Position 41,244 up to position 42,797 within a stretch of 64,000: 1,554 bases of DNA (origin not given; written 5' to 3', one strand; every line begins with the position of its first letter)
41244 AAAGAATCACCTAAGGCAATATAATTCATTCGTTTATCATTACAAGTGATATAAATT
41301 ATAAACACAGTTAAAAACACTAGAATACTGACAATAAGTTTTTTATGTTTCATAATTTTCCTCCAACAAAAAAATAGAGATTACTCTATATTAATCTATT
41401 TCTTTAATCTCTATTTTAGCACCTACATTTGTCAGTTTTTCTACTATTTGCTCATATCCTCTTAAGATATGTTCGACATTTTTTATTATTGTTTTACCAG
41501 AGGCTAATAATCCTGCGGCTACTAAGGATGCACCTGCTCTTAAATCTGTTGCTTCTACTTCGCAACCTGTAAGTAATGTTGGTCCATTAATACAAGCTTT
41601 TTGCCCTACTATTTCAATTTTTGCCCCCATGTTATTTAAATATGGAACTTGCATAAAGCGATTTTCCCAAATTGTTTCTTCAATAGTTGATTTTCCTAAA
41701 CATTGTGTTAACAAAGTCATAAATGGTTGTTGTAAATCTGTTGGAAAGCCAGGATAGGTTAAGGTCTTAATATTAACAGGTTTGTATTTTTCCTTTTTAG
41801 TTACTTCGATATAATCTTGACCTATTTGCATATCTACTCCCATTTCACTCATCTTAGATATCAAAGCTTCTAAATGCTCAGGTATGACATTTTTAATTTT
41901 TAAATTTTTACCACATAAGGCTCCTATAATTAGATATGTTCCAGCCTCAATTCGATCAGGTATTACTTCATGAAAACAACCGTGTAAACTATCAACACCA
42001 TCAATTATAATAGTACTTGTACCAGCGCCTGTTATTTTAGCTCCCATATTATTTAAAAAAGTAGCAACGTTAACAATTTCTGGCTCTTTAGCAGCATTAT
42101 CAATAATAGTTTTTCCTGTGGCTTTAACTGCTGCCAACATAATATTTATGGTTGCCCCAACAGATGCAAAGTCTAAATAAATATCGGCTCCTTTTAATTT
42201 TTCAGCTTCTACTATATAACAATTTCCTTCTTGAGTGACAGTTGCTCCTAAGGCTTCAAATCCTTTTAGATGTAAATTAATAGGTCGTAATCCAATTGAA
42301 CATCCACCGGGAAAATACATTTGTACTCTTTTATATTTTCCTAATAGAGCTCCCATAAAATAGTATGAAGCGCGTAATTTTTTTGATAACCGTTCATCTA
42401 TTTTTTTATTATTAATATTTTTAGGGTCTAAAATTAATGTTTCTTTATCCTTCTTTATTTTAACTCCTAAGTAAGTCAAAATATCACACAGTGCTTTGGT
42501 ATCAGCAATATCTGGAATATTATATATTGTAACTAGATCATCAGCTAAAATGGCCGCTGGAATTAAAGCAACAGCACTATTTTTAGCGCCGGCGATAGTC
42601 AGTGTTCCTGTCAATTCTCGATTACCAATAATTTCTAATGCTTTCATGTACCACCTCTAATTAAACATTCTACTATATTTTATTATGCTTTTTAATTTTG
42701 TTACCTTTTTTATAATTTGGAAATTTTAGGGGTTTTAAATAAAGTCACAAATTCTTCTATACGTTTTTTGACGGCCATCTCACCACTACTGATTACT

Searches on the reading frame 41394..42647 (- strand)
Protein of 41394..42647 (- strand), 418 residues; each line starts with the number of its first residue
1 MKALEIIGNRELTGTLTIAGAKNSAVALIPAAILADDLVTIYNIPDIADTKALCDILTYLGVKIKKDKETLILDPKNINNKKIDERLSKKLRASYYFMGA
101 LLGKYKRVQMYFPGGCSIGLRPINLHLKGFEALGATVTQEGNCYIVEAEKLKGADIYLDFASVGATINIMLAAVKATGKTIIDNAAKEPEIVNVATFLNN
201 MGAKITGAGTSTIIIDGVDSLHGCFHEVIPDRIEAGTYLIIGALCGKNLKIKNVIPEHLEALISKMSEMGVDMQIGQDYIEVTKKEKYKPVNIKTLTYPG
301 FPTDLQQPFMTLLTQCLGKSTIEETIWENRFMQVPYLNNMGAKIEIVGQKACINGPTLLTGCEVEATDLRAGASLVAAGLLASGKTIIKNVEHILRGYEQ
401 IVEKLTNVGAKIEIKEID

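Call 50: list_cluster_members(proteins=[window:41394-42647:-, window:48243-49979:-, window:36330-37433:-, window:832-5424:-, window:54767-56071:-, window:19446-20141:-])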
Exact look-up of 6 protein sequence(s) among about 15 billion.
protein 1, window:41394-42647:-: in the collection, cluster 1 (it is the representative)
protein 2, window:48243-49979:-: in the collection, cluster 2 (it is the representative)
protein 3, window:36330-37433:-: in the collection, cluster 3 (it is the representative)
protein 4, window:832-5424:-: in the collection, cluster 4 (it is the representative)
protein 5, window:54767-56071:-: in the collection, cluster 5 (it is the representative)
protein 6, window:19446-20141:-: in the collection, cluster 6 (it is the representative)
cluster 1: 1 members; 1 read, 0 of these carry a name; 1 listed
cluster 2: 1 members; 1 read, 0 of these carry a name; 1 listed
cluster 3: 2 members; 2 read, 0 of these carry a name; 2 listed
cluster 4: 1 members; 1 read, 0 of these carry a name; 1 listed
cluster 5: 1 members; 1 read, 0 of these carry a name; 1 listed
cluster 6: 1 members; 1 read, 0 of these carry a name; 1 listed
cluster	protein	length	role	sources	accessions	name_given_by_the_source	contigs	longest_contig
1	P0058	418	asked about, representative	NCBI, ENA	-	-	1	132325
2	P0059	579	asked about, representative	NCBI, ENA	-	-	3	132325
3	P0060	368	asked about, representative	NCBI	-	-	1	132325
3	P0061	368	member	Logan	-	-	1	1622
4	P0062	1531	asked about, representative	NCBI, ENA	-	-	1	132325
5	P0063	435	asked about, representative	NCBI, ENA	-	-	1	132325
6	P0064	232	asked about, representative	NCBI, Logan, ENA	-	-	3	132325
